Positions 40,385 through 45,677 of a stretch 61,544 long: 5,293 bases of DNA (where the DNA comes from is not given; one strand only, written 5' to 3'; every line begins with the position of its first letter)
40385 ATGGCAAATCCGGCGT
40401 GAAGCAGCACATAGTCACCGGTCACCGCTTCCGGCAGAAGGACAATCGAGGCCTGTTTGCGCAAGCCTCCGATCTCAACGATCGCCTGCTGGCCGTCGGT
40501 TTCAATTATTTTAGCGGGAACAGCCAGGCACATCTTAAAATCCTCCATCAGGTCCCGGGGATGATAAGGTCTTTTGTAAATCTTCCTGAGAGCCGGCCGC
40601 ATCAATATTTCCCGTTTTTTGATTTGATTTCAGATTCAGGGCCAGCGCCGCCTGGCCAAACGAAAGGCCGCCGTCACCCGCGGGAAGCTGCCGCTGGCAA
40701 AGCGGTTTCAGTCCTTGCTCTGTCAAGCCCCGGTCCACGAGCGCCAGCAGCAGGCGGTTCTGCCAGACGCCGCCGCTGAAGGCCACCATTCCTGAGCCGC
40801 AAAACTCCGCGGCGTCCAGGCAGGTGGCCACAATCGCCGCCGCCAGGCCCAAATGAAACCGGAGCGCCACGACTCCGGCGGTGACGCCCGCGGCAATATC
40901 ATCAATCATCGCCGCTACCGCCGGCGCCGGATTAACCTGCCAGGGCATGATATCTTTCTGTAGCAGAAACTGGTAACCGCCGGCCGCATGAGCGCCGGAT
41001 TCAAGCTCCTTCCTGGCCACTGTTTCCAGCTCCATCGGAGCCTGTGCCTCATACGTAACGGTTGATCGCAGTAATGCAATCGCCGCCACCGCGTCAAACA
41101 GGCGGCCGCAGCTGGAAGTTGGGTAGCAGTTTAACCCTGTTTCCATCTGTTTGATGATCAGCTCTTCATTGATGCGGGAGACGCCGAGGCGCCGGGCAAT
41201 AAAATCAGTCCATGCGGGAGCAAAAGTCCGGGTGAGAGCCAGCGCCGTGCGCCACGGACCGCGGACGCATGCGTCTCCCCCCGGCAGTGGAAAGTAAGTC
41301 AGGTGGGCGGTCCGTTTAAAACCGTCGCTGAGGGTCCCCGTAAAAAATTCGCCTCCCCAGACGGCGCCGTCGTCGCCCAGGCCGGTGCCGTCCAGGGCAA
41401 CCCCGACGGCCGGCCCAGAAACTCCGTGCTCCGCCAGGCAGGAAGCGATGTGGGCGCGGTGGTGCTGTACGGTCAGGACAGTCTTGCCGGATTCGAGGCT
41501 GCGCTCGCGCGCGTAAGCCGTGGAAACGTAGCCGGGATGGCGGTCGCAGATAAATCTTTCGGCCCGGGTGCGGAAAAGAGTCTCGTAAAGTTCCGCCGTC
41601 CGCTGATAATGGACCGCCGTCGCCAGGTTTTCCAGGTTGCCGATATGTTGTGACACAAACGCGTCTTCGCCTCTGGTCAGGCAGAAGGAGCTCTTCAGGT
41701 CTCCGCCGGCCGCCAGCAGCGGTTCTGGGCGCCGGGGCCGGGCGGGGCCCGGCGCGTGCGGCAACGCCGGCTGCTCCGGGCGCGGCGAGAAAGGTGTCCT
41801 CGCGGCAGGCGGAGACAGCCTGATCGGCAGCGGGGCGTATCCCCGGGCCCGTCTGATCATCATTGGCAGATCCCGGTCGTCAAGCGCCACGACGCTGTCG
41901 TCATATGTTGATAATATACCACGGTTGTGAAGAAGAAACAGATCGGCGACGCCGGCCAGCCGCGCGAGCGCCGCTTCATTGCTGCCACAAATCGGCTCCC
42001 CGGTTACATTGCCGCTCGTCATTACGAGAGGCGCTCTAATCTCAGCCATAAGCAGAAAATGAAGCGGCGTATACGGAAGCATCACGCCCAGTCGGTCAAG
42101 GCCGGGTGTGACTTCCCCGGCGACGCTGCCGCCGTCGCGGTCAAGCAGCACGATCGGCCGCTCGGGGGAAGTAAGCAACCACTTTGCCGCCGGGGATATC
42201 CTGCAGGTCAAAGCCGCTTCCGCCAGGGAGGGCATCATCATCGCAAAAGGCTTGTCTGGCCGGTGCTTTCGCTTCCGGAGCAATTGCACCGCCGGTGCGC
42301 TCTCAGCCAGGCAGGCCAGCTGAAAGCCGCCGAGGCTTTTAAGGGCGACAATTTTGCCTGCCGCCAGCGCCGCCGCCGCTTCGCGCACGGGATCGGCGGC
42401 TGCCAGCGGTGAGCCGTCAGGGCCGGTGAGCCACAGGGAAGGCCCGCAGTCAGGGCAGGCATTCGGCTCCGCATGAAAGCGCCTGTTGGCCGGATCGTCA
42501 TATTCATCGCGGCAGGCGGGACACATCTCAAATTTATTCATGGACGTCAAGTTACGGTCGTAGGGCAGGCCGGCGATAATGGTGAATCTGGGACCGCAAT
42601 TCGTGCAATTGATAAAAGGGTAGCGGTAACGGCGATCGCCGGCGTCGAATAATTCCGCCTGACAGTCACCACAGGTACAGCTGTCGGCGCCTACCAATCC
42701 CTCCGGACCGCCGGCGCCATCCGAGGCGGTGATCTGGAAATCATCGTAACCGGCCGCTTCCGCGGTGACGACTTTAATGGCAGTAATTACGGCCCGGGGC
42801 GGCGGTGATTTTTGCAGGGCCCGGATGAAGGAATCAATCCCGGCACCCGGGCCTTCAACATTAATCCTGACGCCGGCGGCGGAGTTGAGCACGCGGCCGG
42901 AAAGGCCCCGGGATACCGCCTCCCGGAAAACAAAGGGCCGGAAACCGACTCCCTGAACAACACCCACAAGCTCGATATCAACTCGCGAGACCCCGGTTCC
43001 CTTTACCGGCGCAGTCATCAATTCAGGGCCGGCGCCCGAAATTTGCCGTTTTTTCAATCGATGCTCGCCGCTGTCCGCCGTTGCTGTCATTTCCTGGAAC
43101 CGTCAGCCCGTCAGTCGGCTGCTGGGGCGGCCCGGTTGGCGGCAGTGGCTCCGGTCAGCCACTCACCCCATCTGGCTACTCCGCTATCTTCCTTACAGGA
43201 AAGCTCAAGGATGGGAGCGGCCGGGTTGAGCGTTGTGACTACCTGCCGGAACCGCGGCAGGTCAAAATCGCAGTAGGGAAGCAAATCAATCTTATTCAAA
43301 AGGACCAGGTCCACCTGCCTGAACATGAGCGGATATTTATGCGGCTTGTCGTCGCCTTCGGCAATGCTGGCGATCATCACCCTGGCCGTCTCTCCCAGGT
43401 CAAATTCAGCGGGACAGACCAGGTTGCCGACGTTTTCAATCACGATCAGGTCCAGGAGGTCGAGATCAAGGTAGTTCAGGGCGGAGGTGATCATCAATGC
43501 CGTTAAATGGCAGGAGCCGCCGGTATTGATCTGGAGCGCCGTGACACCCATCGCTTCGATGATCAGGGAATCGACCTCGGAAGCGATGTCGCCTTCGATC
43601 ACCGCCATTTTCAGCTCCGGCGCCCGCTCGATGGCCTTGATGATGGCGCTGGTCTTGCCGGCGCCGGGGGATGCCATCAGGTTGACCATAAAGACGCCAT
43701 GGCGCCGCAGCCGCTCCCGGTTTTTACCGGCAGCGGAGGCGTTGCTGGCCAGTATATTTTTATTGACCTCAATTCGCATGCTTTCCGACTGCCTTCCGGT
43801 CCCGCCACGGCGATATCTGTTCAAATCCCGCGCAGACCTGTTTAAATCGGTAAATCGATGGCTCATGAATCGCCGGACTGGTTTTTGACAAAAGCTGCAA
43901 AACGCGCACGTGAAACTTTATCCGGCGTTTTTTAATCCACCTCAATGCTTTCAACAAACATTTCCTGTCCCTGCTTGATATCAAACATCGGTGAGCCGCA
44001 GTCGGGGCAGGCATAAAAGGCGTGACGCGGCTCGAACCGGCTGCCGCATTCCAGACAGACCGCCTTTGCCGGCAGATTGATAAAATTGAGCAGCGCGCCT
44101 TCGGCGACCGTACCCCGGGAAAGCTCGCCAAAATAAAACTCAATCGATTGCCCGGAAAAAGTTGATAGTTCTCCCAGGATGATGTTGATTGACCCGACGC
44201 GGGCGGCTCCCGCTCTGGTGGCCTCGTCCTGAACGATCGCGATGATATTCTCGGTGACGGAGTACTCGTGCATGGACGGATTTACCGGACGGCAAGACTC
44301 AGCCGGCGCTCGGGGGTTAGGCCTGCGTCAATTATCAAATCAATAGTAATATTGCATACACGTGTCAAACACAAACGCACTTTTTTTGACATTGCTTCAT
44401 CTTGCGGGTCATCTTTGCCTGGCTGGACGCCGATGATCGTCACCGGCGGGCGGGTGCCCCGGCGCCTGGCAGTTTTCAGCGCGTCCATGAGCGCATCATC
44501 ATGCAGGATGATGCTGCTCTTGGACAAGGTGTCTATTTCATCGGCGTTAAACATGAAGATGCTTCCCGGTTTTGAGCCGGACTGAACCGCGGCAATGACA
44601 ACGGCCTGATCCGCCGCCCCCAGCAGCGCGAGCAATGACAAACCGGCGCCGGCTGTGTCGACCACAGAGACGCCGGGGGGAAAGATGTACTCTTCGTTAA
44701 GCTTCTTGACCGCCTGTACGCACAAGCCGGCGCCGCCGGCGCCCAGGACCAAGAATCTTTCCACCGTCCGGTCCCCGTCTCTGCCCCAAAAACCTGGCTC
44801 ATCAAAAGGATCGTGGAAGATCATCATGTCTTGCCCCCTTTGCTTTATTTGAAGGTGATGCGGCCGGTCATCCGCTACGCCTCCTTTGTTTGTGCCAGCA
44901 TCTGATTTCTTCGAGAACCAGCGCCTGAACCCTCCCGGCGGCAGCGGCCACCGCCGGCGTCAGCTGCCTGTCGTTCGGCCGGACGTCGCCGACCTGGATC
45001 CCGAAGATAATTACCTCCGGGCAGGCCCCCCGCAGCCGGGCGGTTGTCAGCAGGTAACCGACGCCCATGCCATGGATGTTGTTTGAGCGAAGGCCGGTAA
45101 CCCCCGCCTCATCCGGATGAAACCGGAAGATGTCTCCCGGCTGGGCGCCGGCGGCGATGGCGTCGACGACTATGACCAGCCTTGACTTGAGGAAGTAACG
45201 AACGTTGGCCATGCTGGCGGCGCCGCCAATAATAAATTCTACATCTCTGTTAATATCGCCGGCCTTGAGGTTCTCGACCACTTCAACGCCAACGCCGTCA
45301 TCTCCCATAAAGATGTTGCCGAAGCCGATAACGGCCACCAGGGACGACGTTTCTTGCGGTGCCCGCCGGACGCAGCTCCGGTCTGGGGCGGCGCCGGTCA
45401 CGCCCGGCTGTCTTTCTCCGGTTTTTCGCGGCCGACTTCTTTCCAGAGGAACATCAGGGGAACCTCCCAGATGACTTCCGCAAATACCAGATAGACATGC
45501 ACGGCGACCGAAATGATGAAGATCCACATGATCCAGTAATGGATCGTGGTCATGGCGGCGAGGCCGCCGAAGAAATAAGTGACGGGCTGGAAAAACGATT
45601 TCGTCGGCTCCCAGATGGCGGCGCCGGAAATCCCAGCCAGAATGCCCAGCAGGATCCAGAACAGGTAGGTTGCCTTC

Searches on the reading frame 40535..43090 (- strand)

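Call 59: search_protein_families(library=pfam, proteins=[window:40535-43090:-], max_evalue=0.00001)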
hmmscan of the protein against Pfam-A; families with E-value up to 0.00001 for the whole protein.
window:40535-43090:- (851 aa): 5 families
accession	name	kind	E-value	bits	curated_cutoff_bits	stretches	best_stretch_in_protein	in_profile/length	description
PF22521.2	HypF_C_2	-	1.8e-72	244.5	27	1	563-813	1-241/241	Carbamoyltransferase, Kae1-like Domain, second subdomain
PF01300.24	Sua5_yciO_yrdC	-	1.9e-37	128.9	25.1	1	241-414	2-177/178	Telomere recombination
PF07503.17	zf-HYPF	-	6.4e-34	115.9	23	2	189-221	1-33/34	HypF finger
PF17788.7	HypF_C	-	2.8e-31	108.6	23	1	455-554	3-99/99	HypF Kae1-like domain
PF00708.24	Acylphosphatase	-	4e-19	69.1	22.5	1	39-120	3-85/85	Acylphosphatase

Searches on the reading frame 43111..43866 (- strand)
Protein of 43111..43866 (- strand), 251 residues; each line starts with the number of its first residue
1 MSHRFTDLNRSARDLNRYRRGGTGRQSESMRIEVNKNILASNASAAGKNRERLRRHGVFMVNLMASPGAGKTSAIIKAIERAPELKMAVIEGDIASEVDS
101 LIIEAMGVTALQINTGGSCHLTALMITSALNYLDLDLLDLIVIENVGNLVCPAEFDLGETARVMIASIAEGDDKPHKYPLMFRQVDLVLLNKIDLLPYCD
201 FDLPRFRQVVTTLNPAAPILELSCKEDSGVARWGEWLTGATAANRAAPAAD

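Call 59: search_protein_families(library=pfam, proteins=[window:43111-43866:-], max_evalue=0.00001)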
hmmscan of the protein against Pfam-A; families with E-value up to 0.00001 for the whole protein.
window:43111-43866:- (251 aa): 1 family
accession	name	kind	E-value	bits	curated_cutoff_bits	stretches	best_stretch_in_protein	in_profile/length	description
PF02492.25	cobW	-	2.5e-21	76.5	20.7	1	62-220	4-179/180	CobW/HypB/UreG, nucleotide-binding domain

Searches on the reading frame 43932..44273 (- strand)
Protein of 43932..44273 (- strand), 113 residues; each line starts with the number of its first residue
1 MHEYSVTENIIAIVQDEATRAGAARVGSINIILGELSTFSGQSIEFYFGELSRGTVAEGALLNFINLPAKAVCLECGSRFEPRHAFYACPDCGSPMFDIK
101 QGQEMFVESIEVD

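Call 59: search_protein_families(library=pfam, proteins=[window:43932-44273:-], max_evalue=0.00001)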
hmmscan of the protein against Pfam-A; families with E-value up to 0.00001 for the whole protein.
window:43932-44273:- (113 aa): 2 families
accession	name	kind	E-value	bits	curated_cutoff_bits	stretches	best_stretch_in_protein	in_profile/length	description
PF01155.25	HypA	-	3.8e-29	101.4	28.9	1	1-112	1-112/112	Hydrogenase/urease nickel incorporation, metallochaperone, hypA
PF23455.1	DUF7129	-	9.2e-06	25.8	30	0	73-99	14-40/45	Domain of unknown function (DUF7129)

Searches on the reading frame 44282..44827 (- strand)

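Call 7: search_protein_families(library=ncbifam, proteins=[window:44282-44827:-])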
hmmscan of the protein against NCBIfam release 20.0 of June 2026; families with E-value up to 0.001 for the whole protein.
window:44282-44827:- (181 aa): 6 families
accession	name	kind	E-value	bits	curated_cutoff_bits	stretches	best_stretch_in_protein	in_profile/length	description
TIGR00140.1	hupD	subfamily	6.8e-21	74.8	151.8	1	33-163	14-145/151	HyaD/HybD family hydrogenase maturation endopeptidase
TIGR00072.1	hydrog_prot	superfamily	9.6e-20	71.1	47.45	1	34-163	14-143/145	hydrogenase maturation protease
NF045519.1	NiFeSe_H2_mat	exception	6.8e-16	58.4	190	1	25-152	3-134/152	NiFeSe hydrogenase maturation protease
NF007777.0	PRK10466.1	equivalog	2.6e-14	53.3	190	1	33-169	16-153/164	HyaD/HybD family hydrogenase maturation endopeptidase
NF007616.0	PRK10264.1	equivalog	3.5e-11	43.1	261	1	33-161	19-149/195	hydrogenase 1 maturation protease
TIGR00130.1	frhD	equivalog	1.5e-05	25.1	134.95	1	33-163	18-149/153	coenzyme F420-reducing hydrogenase, FrhD protein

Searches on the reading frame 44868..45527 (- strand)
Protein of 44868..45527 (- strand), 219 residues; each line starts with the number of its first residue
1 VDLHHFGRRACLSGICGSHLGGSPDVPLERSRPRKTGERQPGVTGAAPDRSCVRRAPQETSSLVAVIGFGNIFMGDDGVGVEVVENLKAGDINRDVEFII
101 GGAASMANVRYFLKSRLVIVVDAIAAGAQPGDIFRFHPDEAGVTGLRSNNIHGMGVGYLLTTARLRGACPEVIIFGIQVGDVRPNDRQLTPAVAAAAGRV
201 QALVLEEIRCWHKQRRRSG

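Call 7: search_protein_families(library=ncbifam, proteins=[window:44868-45527:-])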
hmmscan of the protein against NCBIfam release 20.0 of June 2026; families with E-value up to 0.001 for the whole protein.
window:44868-45527:- (219 aa): 7 families
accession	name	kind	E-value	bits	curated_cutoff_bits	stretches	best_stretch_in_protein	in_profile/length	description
TIGR00072.1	hydrog_prot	superfamily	1.3e-30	106.3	47.45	1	66-208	2-145/145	hydrogenase maturation protease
TIGR00140.1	hupD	subfamily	6.4e-20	71.6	151.8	1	64-211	1-150/151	HyaD/HybD family hydrogenase maturation endopeptidase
NF045519.1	NiFeSe_H2_mat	exception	8.3e-16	58.2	190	1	65-209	4-148/152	NiFeSe hydrogenase maturation protease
NF007777.0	PRK10466.1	equivalog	4.4e-15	55.8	190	1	65-209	4-150/164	HyaD/HybD family hydrogenase maturation endopeptidase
TIGR00130.1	frhD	equivalog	4e-14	53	134.95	1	64-208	5-151/153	coenzyme F420-reducing hydrogenase, FrhD protein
NF007616.0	PRK10264.1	equivalog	2.6e-08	33.8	261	1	63-178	5-123/195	hydrogenase 1 maturation protease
TIGR00142.1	hycI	equivalog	4.4e-08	33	119.1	1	66-202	3-136/146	hydrogenase maturation peptidase HycI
